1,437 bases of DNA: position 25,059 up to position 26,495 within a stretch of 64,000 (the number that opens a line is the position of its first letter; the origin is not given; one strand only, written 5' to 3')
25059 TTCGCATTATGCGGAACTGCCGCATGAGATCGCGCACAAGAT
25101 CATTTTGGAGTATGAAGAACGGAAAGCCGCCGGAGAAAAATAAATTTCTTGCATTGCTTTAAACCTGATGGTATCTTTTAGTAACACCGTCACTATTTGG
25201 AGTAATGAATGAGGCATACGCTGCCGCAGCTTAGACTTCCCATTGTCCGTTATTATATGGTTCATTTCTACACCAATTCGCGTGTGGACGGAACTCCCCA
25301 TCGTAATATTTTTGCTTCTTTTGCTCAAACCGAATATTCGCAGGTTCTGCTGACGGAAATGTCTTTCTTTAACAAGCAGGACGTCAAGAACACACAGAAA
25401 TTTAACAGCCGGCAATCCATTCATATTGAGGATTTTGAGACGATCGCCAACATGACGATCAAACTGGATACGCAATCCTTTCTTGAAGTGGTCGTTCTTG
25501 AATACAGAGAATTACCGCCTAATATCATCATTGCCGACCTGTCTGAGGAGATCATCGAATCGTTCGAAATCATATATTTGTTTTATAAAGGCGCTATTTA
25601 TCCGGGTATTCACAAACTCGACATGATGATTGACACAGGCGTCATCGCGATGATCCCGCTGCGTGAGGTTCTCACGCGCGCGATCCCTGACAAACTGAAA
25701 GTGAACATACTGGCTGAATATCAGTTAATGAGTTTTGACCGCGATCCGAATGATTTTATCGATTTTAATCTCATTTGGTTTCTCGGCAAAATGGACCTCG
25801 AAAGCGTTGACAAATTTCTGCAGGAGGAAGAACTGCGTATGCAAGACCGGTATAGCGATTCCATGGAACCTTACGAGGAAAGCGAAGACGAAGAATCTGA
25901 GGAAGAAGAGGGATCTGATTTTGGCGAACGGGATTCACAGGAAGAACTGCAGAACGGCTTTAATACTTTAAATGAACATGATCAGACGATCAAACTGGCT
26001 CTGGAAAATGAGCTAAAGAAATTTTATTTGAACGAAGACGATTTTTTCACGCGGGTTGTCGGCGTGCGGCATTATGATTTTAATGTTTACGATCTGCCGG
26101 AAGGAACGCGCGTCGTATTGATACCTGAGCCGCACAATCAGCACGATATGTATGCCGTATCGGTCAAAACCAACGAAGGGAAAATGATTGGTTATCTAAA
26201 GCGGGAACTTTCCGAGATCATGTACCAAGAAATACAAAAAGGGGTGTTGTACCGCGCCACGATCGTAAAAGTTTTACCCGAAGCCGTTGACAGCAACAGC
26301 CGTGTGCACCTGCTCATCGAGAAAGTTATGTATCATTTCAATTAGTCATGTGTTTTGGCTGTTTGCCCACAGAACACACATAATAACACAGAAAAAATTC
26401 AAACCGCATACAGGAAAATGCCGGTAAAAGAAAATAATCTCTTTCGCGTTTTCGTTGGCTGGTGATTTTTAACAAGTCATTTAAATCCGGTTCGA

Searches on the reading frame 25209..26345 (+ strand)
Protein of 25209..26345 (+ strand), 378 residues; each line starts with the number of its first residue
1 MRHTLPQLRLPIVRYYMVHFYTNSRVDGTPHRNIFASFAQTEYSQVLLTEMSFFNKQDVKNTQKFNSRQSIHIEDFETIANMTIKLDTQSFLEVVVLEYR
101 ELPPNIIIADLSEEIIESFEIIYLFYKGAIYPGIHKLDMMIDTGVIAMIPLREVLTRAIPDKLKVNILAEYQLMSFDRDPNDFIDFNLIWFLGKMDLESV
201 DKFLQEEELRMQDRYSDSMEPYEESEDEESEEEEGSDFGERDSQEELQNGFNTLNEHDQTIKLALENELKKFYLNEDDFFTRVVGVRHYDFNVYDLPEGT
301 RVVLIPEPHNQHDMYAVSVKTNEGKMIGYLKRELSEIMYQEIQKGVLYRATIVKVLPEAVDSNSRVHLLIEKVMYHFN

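Call 64: search_protein_families(library=pfam, proteins=[window:25209-26345:+], max_evalue=0.00001)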
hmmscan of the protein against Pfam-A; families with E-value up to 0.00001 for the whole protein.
window:25209-26345:+ (378 aa): 1 family
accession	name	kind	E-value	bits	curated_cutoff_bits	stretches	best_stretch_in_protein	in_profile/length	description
PF08797.16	HIRAN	-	4.6e-13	49.2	24.7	1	278-355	3-80/96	HIRAN domain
